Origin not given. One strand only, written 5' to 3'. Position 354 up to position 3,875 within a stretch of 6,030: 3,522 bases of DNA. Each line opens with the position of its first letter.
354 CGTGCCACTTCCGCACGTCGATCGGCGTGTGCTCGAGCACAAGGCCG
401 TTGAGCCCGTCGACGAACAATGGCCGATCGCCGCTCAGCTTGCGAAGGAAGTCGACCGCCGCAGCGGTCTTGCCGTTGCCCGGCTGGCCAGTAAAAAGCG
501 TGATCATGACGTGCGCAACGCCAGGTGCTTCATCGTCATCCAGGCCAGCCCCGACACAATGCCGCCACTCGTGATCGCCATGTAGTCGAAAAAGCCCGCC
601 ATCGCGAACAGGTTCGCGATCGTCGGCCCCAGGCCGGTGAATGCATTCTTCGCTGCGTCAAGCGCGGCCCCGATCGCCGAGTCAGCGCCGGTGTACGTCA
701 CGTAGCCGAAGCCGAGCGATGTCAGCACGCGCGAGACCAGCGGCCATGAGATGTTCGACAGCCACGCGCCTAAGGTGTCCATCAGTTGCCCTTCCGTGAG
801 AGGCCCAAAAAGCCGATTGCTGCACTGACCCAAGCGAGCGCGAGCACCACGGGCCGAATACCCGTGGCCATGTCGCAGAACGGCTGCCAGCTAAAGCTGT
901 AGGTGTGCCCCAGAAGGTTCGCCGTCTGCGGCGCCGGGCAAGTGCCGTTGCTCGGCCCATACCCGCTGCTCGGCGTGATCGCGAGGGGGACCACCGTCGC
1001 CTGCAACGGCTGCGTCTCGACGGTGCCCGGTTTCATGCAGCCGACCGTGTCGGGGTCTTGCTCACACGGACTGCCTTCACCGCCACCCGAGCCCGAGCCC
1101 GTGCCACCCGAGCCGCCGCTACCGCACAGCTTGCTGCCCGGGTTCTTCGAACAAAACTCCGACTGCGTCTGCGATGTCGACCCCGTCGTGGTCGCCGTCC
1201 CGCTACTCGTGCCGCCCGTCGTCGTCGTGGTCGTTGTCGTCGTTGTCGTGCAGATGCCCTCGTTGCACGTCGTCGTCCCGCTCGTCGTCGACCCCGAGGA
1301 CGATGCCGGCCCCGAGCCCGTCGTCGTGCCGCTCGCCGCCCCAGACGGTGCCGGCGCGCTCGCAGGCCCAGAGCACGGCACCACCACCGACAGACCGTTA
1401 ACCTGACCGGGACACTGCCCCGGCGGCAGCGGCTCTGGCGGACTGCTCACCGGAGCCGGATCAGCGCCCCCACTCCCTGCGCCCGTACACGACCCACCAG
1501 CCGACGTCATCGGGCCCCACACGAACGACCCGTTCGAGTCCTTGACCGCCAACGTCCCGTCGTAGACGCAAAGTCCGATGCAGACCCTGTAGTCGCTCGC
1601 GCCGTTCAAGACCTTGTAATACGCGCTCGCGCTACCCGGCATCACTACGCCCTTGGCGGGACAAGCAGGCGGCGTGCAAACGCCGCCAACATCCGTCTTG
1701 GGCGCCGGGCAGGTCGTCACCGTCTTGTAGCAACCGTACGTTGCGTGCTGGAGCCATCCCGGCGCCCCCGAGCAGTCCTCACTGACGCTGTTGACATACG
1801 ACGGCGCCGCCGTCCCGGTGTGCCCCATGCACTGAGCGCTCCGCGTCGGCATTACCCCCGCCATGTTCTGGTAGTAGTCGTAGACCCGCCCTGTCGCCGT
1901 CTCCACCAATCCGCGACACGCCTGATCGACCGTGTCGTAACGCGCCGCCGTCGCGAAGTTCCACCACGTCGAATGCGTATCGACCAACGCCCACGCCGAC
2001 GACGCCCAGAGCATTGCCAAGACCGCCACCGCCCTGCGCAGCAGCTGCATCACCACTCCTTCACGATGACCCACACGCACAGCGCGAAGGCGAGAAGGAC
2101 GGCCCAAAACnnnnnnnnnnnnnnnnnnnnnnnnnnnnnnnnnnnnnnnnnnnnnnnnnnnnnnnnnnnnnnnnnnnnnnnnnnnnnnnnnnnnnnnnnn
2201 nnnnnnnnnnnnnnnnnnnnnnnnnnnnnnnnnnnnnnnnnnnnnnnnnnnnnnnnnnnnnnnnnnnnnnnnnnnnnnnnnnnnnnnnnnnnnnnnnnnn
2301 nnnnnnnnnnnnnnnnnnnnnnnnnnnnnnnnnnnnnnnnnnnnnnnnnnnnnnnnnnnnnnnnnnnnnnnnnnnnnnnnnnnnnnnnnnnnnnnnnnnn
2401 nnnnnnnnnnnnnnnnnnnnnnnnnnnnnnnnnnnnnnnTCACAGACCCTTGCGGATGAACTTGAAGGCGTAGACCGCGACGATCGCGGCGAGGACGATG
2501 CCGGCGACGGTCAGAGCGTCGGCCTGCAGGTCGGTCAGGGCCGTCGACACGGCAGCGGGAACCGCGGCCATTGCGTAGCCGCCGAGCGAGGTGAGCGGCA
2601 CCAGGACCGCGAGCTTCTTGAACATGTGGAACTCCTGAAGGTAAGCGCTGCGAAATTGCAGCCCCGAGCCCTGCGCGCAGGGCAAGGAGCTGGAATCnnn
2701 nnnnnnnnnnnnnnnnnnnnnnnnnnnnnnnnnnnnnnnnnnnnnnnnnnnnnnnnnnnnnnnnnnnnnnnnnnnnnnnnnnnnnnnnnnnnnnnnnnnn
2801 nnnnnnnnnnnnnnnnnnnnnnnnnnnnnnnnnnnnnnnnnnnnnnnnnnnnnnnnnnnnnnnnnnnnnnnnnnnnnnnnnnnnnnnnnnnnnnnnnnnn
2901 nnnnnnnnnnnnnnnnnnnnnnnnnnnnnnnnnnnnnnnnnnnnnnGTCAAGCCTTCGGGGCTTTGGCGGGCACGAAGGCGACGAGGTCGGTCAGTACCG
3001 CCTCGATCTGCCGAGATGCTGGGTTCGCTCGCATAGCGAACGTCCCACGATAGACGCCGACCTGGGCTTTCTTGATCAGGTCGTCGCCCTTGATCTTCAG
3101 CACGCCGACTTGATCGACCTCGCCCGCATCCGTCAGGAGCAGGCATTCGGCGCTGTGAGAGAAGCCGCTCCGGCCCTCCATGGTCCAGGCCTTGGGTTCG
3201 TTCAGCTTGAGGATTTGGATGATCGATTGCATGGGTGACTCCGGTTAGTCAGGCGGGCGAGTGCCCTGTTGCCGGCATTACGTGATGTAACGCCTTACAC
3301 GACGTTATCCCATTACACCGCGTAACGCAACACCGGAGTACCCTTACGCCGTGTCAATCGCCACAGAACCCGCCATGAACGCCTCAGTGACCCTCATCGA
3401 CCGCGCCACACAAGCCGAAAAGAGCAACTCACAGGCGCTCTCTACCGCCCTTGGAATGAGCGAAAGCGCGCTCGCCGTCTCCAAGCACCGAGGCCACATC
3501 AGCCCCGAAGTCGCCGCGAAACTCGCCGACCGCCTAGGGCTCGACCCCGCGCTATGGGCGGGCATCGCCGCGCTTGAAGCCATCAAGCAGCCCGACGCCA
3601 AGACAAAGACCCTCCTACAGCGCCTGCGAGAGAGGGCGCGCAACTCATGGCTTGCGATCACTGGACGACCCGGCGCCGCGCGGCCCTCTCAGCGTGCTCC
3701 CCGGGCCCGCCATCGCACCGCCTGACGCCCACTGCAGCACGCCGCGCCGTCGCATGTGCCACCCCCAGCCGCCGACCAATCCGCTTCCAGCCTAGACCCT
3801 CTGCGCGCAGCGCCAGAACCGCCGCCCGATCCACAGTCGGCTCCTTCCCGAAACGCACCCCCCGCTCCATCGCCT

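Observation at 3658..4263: Resolvase-type small serine recombinase sits between rep and ssb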

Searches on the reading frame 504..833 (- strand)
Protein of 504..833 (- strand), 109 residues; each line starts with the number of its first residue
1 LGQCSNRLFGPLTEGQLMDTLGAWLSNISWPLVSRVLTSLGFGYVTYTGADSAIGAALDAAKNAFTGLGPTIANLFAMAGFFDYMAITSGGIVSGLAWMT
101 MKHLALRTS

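Call 3: search_protein_families(library=pfam, proteins=[window:504-833:-], max_evalue=0.01)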
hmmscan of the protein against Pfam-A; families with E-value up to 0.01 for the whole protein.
window:504-833:- (109 aa): 1 family
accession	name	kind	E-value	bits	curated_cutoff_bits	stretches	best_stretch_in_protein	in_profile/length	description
PF10734.14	DUF2523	-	3.9e-19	69.4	22.1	1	21-99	1-79/80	Protein of unknown function (DUF2523)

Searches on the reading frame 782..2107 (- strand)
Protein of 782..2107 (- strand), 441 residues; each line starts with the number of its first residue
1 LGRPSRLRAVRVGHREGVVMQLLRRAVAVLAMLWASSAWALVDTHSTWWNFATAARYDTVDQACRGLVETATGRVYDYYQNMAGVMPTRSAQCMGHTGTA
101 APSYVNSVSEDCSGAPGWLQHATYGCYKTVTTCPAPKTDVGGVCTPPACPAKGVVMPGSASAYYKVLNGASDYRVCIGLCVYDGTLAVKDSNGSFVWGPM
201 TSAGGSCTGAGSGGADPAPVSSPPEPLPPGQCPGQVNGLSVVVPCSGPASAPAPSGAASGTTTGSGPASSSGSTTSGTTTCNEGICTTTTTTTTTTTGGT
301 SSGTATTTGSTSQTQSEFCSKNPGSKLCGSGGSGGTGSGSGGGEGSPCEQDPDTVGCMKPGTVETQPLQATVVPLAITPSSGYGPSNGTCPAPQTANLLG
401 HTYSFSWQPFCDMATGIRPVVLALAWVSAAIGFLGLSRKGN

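Call 3: search_protein_families(library=pfam, proteins=[window:782-2107:-], max_evalue=0.01)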
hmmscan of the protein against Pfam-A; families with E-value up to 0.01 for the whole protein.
window:782-2107:- (441 aa): 1 family
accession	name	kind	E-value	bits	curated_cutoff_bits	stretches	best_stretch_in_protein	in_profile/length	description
PF05616.18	Neisseria_TspB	-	1.1e-06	28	20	1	340-431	409-508/517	Neisseria meningitidis TspB protein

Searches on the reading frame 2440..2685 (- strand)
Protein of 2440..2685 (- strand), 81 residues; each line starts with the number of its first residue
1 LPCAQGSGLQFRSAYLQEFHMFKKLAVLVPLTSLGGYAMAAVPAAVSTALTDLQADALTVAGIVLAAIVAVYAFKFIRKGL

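Call 3: search_protein_families(library=pfam, proteins=[window:2440-2685:-], max_evalue=0.01)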
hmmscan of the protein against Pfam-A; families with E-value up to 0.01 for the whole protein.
window:2440-2685:- (81 aa): 1 family
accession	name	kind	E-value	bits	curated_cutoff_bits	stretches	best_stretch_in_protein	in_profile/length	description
PF05356.16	Phage_Coat_B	-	2.3e-13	50.4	23.5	1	26-80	1-55/56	Inovirus Coat protein B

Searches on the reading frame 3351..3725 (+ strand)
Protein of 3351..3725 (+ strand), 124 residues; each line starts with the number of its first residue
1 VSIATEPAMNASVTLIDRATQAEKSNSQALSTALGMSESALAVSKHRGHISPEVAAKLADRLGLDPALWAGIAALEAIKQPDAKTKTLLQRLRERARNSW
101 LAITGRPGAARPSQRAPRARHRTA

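Call 3: search_protein_families(library=pfam, proteins=[window:3351-3725:+], max_evalue=0.01)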
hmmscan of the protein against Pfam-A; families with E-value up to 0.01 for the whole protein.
window:3351-3725:+ (124 aa): 1 family
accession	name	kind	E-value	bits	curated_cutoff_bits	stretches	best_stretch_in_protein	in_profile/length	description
PF07022.19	Phage_CI_repr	-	0.0014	19.3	22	1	16-64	3-52/65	Bacteriophage CI repressor helix-turn-helix domain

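Call 64: search_protein_families(library=phrogs, proteins=[window:3351-3725:+], max_evalue=0.001)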
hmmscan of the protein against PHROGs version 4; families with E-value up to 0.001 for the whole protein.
window:3351-3725:+ (124 aa): 3 families
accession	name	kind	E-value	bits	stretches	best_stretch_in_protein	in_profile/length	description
phrog_4441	-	DNA, RNA and nucleotide metabolism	1.7e-08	35.6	1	9-102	2-98/98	HTH DNA binding protein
phrog_638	-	transcription regulation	3e-08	34.6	1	9-103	1-95/145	transcriptional regulator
phrog_31301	-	DNA, RNA and nucleotide metabolism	6.2e-08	33.7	1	9-86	1-76/87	DNA binding protein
